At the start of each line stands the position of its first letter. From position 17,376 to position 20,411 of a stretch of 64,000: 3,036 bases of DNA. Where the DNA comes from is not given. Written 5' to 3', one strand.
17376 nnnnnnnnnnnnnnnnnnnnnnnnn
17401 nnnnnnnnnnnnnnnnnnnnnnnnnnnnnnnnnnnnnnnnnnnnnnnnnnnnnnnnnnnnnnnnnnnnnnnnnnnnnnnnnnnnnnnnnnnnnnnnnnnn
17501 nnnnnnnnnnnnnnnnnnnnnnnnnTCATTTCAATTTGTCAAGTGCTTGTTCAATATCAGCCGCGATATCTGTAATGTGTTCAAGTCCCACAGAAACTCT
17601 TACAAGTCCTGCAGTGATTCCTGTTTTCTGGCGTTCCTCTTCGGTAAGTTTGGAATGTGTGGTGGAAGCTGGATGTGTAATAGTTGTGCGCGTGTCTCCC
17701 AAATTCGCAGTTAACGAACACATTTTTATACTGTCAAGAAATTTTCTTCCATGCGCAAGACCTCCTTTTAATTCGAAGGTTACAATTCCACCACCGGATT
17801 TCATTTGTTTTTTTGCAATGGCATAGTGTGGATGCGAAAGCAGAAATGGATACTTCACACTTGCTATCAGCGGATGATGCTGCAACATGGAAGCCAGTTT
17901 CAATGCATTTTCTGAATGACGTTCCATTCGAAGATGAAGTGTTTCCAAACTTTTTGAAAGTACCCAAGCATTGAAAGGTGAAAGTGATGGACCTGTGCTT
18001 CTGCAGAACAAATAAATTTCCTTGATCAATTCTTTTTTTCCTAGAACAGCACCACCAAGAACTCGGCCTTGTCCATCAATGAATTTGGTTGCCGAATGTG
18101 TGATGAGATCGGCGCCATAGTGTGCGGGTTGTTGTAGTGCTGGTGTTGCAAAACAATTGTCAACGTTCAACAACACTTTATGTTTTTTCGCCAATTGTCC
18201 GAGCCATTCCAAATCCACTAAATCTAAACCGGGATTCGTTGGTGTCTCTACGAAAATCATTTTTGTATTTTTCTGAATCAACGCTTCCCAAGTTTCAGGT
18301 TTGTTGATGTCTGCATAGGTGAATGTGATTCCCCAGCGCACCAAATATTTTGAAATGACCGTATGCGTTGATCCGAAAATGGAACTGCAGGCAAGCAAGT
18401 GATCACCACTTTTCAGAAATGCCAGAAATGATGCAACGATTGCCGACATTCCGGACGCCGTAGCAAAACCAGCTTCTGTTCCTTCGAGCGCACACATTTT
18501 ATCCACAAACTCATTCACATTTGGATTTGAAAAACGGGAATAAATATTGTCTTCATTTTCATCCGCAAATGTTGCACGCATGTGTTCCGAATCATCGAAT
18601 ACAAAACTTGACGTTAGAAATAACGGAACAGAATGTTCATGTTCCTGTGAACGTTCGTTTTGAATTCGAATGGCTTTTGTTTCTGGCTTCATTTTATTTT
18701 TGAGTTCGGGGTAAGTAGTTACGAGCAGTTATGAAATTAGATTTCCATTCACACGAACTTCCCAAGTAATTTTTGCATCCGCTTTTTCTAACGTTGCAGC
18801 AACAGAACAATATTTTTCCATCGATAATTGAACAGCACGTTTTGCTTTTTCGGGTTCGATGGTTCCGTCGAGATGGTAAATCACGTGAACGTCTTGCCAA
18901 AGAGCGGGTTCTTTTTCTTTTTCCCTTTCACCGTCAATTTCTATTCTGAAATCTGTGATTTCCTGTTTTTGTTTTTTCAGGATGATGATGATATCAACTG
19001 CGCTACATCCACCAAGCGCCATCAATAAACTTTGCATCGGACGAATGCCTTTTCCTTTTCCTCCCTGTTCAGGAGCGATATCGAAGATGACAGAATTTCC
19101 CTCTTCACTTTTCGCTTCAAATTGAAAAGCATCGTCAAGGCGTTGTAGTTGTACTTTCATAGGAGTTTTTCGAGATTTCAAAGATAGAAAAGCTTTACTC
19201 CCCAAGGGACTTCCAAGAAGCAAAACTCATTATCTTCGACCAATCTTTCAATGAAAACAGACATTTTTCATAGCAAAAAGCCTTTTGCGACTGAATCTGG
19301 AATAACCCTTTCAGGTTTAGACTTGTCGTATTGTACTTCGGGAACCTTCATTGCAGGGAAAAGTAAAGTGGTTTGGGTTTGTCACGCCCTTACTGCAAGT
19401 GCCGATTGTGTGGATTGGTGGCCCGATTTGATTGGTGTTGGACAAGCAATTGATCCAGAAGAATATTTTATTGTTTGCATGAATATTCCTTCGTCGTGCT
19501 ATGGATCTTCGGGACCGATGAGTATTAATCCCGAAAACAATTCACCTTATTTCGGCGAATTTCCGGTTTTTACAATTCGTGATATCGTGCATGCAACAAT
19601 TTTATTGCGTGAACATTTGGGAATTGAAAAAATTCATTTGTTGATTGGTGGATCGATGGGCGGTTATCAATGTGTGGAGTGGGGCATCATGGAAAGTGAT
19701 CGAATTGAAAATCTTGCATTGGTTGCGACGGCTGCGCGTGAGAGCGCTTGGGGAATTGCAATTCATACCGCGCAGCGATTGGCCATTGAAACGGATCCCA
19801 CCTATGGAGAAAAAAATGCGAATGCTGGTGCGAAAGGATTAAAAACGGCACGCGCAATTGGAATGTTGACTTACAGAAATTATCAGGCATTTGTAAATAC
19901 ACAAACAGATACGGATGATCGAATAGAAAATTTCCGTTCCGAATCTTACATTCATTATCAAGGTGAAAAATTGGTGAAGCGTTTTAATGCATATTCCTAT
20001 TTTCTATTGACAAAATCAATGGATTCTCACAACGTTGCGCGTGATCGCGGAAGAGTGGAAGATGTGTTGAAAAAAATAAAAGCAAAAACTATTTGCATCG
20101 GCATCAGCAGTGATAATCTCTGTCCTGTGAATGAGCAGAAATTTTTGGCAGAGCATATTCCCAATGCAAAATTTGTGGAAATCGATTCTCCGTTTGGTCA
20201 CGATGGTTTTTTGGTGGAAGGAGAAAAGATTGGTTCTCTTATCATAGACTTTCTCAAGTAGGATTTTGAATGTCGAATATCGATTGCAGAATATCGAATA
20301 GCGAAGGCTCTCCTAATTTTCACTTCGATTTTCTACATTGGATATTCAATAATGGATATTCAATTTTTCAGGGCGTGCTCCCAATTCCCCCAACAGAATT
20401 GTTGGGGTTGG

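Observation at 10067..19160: Tightly coupled five-gene operon: osmC - PLP sulfhydrylase - Y_Y_Y-PP2C - TPR-PP2C - TPR-PP2C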

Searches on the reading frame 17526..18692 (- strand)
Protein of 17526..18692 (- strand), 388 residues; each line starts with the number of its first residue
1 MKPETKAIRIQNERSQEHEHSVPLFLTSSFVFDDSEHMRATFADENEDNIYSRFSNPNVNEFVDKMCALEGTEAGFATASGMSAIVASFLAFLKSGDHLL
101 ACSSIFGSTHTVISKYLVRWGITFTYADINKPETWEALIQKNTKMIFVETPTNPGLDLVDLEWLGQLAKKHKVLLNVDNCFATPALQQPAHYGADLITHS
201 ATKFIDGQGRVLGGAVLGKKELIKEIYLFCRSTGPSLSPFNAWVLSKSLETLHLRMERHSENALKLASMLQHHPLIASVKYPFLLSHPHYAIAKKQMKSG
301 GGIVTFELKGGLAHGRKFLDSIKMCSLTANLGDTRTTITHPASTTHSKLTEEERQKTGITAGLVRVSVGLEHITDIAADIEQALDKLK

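Call 3: search_protein_families(library=pfam, proteins=[window:17526-18692:-])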
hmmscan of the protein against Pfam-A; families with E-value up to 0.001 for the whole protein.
window:17526-18692:- (388 aa): 6 families
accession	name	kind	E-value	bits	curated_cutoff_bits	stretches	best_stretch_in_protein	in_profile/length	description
PF01053.26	Cys_Met_Meta_PP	-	6.9e-131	436.7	27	1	4-384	1-380/381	Cys/Met metabolism PLP-dependent enzyme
PF01041.23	DegT_DnrJ_EryC1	-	1.2e-07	31.7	19.8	1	56-193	23-160/360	DegT/DnrJ/EryC1/StrS aminotransferase family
PF00155.27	Aminotran_1_2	-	2.2e-07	30.8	19.7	1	35-269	19-282/361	Aminotransferase class I and II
PF06838.17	Met_gamma_lyase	-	2.6e-06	26.7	24.2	1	80-226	81-246/405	Methionine gamma-lyase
PF00266.25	Aminotran_5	-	0.00027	20.5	21.5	0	81-226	73-221/371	Aminotransferase class-V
PF02347.22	GDC-P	-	0.00095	18.6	26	0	89-204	147-259/429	Glycine cleavage system P-protein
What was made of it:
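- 17526..18692 (-): MetZ-type O-acylhomoserine sulfhydrylase (388 aa, PLP-dependent). PF01053, 436.7 bits (call 3).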

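Call 5: search_protein_families(library=ncbifam, proteins=[window:17526-18692:-])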
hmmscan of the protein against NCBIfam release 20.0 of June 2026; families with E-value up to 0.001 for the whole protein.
window:17526-18692:- (388 aa): 50 families (the best 25 are shown)
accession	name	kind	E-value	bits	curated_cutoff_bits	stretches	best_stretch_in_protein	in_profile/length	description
NF006003.0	PRK08133.1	equivalog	7.2e-161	535.3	522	1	2-385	11-395/396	O-succinylhomoserine sulfhydrylase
TIGR01325.1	O_suc_HS_sulf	equivalog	5.7e-145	482.7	510.05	1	4-384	1-380/380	O-succinylhomoserine sulfhydrylase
NF005870.0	PRK07810.1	equivalog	8.5e-127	423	618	1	2-384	18-405/406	O-succinylhomoserine sulfhydrylase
TIGR01328.1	met_gam_lyase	equivalog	9.7e-123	409.9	549.7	1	1-387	2-391/391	methionine gamma-lyase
NF005696.0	PRK07504.1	equivalog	1.5e-122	409.2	675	1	2-387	10-396/397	O-succinylhomoserine sulfhydrylase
TIGR01326.1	OAH_OAS_sulfhy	subfamily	2.4e-120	402.1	495.1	2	4-221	3-221/418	O-acetylhomoserine aminocarboxypropyltransferase/cysteine synthase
NF004876.0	PRK06234.1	subfamily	2.2e-118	395.8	666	1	19-387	26-398/400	methionine gamma-lyase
NF005695.0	PRK07503.1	equivalog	1.9e-115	385.8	666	1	5-387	12-397/403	methionine gamma-lyase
NF006096.0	PRK08248.1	equivalog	7.7e-111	370.8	726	2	229-386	269-427/431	homocysteine synthase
NF005263.0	PRK06767.1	equivalog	5.3e-109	364.8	617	1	4-387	7-386/392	methionine gamma-lyase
NF006004.0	PRK08134.1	equivalog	3.5e-102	342.3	636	2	20-217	27-224/433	O-acetylhomoserine aminocarboxypropyltransferase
NF006097.0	PRK08249.1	equivalog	4.3e-101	338.2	600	1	13-387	22-396/402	cystathionine gamma-synthase family protein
NF005872.0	PRK07812.1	equivalog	1.6e-100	336.6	703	2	229-384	276-432/439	bifunctional o-acetylhomoserine/o-acetylserine sulfhydrylase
NF004650.0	PRK05994.1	equivalog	8.4e-97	324.7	667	2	229-386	268-426/427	O-acetylhomoserine aminocarboxypropyltransferase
NF005871.0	PRK07811.1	equivalog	1.9e-93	313.1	513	1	4-386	14-388/389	cystathionine gamma-synthase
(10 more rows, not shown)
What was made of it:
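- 17526..18692 (-): NF006003 O-succinylhomoserine sulfhydrylase scores 535.3, above its cut-off of 522 (call 5).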

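Call 26: find_related_loci(query=window:17526-18692:-, collection=metagenome_contigs, flank=10000)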
Query window:17526-18692:- (388 aa) in metagenome_contigs; peptide patterns used: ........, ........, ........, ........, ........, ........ (x = any residue, [..] = any of these).
600 stretches matched a pattern (row limit reached: there are more); 335 encode a relative of the query (tblastn E <= 1e-3); the best 80 are kept; 80 distinct loci.
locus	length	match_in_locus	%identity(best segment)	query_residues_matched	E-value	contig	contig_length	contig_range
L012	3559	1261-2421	80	2-388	0e+0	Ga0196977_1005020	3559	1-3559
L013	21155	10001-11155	80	1-385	0e+0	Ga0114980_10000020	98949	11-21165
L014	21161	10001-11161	74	2-388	0e+0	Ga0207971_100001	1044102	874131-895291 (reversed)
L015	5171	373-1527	73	4-388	0e+0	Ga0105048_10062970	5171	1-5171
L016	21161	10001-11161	70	2-388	0e+0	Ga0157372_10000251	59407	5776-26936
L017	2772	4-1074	77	32-388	0e+0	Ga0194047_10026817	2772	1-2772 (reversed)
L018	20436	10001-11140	71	5-384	0e+0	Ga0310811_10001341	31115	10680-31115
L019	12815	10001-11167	70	1-388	0e+0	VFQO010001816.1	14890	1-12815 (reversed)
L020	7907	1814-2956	72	4-384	0e+0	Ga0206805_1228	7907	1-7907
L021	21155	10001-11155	69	4-387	0e+0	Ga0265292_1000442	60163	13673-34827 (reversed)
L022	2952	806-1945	70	5-384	0e+0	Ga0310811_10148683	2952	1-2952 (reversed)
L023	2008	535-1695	68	1-387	0e+0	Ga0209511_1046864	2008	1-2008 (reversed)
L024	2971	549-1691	68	5-384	0e+0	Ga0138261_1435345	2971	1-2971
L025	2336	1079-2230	68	1-384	0e+0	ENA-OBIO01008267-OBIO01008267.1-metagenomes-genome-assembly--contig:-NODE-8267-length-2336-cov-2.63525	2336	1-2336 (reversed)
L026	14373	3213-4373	69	2-388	0e+0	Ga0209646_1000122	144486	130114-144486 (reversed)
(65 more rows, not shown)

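Call 35: search_protein_families(library=pfam, proteins=[L014:11166-14318:-, L013:11614-15177:+, L013:5725-8304:-, L014:14336-15319:-, L014:15419-16603:-], max_evalue=0.01)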
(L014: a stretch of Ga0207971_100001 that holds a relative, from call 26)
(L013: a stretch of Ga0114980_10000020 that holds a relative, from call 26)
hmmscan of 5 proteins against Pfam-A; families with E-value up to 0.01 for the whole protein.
L014:11166-14318:- (1050 aa): 9 families
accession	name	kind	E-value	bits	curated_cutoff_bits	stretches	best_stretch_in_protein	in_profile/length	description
PF07494.17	Reg_prop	-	2.8e-39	128.5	20.4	3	38-58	3-23/24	Two component regulator propeller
PF07495.19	Y_Y_Y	-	4.6e-15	55.7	26.6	1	681-743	2-64/65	Y_Y_Y domain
PF07228.17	SpoIIE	-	6.3e-13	49.5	25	1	858-1048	3-189/192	Stage II sporulation protein E (SpoIIE)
PF23748.1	Beta-prop_LRRK2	-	2.1e-08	34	26.9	0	80-119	273-312/359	LRRK2 beta propeller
PF08450.18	SGL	-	7.8e-07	29.4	26.3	0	158-333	37-210/246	SMP-30/Gluconolactonase/LRE-like region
PF25174.1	Beta-prop_THOC3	-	0.00043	19.8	305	1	79-181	88-191/272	THOC3 beta-propeller domain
PF24807.1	WD40_CDC20-Fz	-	0.00067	19.5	200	0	79-178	51-151/292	CDC20/Fizzy WD40 domain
PF15106.11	TMEM156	-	0.0016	18.3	27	1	726-786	152-212/226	TMEM156 protein family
PF23409.1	Beta-prop_EML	-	0.0029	17.6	88.2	0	78-186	154-265/267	Echinoderm microtubule-associated protein first beta-propeller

L013:11614-15177:+ (1187 aa): 5 families
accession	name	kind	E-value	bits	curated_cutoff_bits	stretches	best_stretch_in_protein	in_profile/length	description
PF13573.12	SprB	-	1.4e-36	124.2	28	5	700-732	2-34/37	SprB repeat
PF18911.6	PKD_4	-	3.9e-22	78.5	27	2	1026-1088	18-79/85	PKD domain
PF13585.12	CHU_C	-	5e-16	59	27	1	1099-1182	2-83/86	CHU_C Type IX secretion signal domain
PF00801.26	PKD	-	5.4e-11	42.8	23.5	2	1039-1081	26-70/80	PKD domain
PF23585.1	DUF7137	-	2.4e-05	24.5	27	0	551-609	48-106/137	Domain of unknown function (DUF7137)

L013:5725-8304:- (859 aa): 6 families
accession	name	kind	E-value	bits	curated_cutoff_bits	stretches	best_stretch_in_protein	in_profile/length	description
PF18911.6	PKD_4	-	1.4e-33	115.2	27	2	594-678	2-84/85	PKD domain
PF00801.26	PKD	-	3.4e-17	62.6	23.5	2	619-670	20-74/80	PKD domain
PF13585.12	CHU_C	-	1.1e-10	41.9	27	1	769-841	2-72/86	CHU_C Type IX secretion signal domain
PF13573.12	SprB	-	1.8e-10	40.7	28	1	453-483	7-37/37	SprB repeat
PF19081.6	Ig_7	-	0.00067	20.3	27.3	1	304-351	4-49/84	Ig-like domain CHU_C associated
PF22352.2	K319L-like_PKD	-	0.00069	20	27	0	706-760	24-82/84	K319L-like, PKD domain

L014:14336-15319:- (327 aa): 0 families

L014:15419-16603:- (394 aa): 4 families
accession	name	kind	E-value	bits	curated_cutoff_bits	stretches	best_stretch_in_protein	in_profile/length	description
PF00085.26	Thioredoxin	-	1.2e-11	44.9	23.5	1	28-130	5-98/103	Thioredoxin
PF03190.21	Thioredox_DsbH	-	2.7e-10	40.9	27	1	34-89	27-82/163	Protein of unknown function, DUF255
PF13899.12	Thioredoxin_7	-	4.2e-10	40.1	27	1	32-110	5-81/83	Thioredoxin-like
PF13098.12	Thioredoxin_2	-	1.2e-08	35.7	27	1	40-131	1-102/104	Thioredoxin-like domain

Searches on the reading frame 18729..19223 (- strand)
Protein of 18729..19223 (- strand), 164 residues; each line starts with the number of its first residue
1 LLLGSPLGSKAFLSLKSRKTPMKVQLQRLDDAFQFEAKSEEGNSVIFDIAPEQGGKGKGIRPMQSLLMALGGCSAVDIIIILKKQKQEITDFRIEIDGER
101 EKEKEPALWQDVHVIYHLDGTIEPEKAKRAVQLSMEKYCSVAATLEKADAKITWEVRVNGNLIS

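Call 3: search_protein_families(library=pfam, proteins=[window:18729-19223:-])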
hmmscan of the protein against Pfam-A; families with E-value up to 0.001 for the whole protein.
window:18729-19223:- (164 aa): 1 family
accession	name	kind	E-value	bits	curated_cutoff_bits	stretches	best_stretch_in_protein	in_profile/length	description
PF02566.24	OsmC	-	3.1e-20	72.9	27.5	1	55-154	1-99/100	OsmC-like protein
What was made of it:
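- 18729..19160 (-): OsmC-family protein (143 aa) of the YhfA/TM0919-like group. It is the first gene of the unit. PF02566, 72.9 bits (call 3).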

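Call 5: search_protein_families(library=ncbifam, proteins=[window:18729-19160:-])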
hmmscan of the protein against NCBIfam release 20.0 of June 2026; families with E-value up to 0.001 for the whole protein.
window:18729-19160:- (143 aa): 2 families
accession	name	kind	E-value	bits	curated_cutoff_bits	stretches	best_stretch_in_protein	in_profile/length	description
NF008009.0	PRK10738.1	equivalog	1.5e-21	76.7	138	1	12-133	11-127/134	OsmC family protein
NF041052.1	OsmC_like_Se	domain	1.1e-06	28.6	95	1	23-139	24-144/144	OsmC-related (seleno)protein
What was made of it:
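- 18729..19160 (-): NF008009 scores 76.7, below its cut-off of 138 (call 5).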

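Call 54: search_solved_structures(query=window:18729-19160:-, max_evalue=0.001)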
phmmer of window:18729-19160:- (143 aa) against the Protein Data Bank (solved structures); distinct sequences matched with E-value up to 0.001: 3.
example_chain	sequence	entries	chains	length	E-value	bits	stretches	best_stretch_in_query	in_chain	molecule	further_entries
1vla_A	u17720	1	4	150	2e-23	86.6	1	12-135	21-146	Hydroperoxide resistance protein OsmC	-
2e8c_A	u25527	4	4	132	8.2e-23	84.6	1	35-136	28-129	Hypothetical protein Aq_1549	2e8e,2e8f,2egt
1ml8_A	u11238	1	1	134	1.2e-17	67.8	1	13-131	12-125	hypothetical protein (crp region)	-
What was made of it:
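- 18729..19160 (-): The nearest solved structures by sequence are 1vla, 2e8c and 1ml8 (call 54).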

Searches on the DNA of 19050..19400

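Call 8: search_rna_families(source=window, start=19050, end=19400, threshold=evalue, max_evalue=10, show_alignments=3)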
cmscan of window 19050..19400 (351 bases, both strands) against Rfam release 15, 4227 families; matches with E-value up to 10: 4.
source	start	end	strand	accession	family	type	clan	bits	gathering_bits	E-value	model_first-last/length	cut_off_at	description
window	19250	19313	+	RF01603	snoR29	Gene; snRNA; snoRNA; CD-box;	-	18.7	50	6.4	1-84/84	no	small nucleolar RNA snoR29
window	19137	19203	-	RF01167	sn2429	Gene; snRNA; snoRNA; CD-box;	-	15.6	50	2.4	1-77/77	no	Small nucleolar RNA sn2429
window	19245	19269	+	RF01338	CRISPR-DR25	Gene; CRISPR;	CL00014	14.2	36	7.3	1-25/25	no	CRISPR RNA direct repeat element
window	19365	19384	+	RF02129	GNAS-AS1_3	Gene; lncRNA;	-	13.8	42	0.9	1-38/38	no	GNAS antisense RNA 1 conserved region 3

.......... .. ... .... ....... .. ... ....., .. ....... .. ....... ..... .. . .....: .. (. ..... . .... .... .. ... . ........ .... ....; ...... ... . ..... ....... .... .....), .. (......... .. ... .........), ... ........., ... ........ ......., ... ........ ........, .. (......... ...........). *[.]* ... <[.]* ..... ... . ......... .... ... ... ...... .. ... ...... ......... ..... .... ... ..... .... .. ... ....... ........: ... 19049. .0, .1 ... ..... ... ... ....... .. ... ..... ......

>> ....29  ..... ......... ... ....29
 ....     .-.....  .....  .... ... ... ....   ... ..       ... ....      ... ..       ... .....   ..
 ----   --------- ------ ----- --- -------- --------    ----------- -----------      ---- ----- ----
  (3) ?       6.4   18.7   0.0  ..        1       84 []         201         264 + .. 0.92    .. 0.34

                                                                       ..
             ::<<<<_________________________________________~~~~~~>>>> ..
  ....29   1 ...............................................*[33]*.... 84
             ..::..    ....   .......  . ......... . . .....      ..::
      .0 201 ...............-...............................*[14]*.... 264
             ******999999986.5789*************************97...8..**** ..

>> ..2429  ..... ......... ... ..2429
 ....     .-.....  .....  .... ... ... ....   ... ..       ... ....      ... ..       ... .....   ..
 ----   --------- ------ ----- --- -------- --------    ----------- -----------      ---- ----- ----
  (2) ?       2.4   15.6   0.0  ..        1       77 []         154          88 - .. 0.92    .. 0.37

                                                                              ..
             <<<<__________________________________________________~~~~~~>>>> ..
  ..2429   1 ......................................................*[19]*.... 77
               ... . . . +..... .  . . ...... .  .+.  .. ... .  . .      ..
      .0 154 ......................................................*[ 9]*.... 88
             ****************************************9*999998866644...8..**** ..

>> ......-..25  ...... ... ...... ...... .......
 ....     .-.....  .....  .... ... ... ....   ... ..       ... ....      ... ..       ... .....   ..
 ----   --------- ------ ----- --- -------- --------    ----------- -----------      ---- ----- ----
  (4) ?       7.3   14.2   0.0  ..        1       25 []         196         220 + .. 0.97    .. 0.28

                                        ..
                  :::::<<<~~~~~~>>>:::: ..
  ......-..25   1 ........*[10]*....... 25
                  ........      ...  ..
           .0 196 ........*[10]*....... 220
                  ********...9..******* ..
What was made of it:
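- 19161..19250 (.): The 90-nt divergent metX/osmC control region. It holds two mirrored -7 boxes (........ for metX, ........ for osmC) around a short inverted repeat. No Rfam hit at E <= 10 other than noise (call 8).
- On SAM/Met riboswitch-controlled met operon: Only noise appears at E <= 10 in 19050-19400 (call 8).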

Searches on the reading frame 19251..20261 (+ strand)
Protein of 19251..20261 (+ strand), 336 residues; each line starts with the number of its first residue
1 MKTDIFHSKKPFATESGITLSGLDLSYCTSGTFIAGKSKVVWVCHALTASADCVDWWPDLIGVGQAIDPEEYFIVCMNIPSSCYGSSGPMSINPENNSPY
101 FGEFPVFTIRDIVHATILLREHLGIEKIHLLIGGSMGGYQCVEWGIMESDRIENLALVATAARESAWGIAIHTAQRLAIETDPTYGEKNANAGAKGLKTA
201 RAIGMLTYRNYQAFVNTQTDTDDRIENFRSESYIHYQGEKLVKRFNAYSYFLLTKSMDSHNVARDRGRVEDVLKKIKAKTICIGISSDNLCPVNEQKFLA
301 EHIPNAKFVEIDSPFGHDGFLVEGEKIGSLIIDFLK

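Call 3: search_protein_families(library=pfam, proteins=[window:19251-20261:+])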
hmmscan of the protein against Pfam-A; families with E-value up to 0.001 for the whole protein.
window:19251-20261:+ (336 aa): 1 family
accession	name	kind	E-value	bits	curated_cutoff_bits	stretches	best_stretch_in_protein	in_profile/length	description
PF00561.26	Abhydrolase_1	-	5e-20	72.6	25.8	1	40-322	2-243/245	alpha/beta hydrolase fold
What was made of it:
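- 19251..20261 (+): MetX-like homoserine O-acyltransferase (336 aa), divergent from osmC. It belongs to the conserved methionine module. PF00561 (call 3).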

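Call 5: search_protein_families(library=ncbifam, proteins=[window:19251-20261:+])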
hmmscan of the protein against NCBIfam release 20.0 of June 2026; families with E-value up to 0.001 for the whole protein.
window:19251-20261:+ (336 aa): 18 families
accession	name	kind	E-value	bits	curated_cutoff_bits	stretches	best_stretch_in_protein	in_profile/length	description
TIGR01392.2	MetX_acetyl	equivalog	8.2e-101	337.6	500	1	9-336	2-351/351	homoserine O-acetyltransferase MetX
NF001209.0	PRK00175.1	equivalog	7.4e-93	311.4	331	1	3-335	14-372/381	homoserine O-acetyltransferase MetX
NF047917.1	MetX_acetyl_MTB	exception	1e-83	281.4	475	1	12-335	15-359/361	homoserine O-acetyltransferase MetX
NF047916.1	MetX_succinyl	exception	1.3e-66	225.1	560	1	5-334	9-365/370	homoserine O-succinyltransferase MetX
NF047915.1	homoser_Ac_Staph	exception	1.7e-41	142.6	500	1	11-336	12-314/320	homoserine O-acetyltransferase MetX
NF005757.0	PRK07581.1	subfamily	3.9e-39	134.5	332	1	11-320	14-318/339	hypothetical protein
NF005262.1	PRK06765.1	equivalog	2.8e-38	131.8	450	1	8-335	8-365/366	E22 family MetX-like putative esterase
NF006449.0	PRK08775.1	equivalog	1e-33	116.7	296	1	110-336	122-338/344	homoserine O-succinyltransferase MetX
NF005071.0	PRK06489.1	equivalog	5.9e-16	58.5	305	1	11-312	39-330/362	hypothetical protein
TIGR02427.1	protocat_pcaD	equivalog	1.3e-10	41.1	255.85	2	270-336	186-251/251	3-oxoadipate enol-lactonase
NF051488.1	bifunc_PcaDC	exception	1.5e-08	34.2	390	0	106-163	58-114/375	bifunctional 3-oxoadipate enol-lactonase/4-carboxymuconolactone decarboxylase PcaDC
NF052610.1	macro_16_ester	equivalog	4.4e-07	29.5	420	0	255-318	201-263/281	alpha/beta fold macrolide esterase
TIGR03343.1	biphenyl_bphD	equivalog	1.4e-05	24.5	462.15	0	119-161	94-135/282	2-hydroxy-6-oxo-6-phenylhexa-2,4-dienoate hydrolase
TIGR03611.1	RutD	equivalog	6.8e-05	22.3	238.5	0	268-335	189-255/258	pyrimidine utilization protein D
NF053684.1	esterase_mleBCA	exception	0.00011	21.4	570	0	256-319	203-265/281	BCA family alpha/beta fold macrolide esterase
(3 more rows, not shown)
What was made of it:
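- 19251..20261 (+): Best NCBIfam hits are MetX models but below their cut-offs (TIGR01392 337.6 vs 500; NF001209 311.4 vs 331) (call 5).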
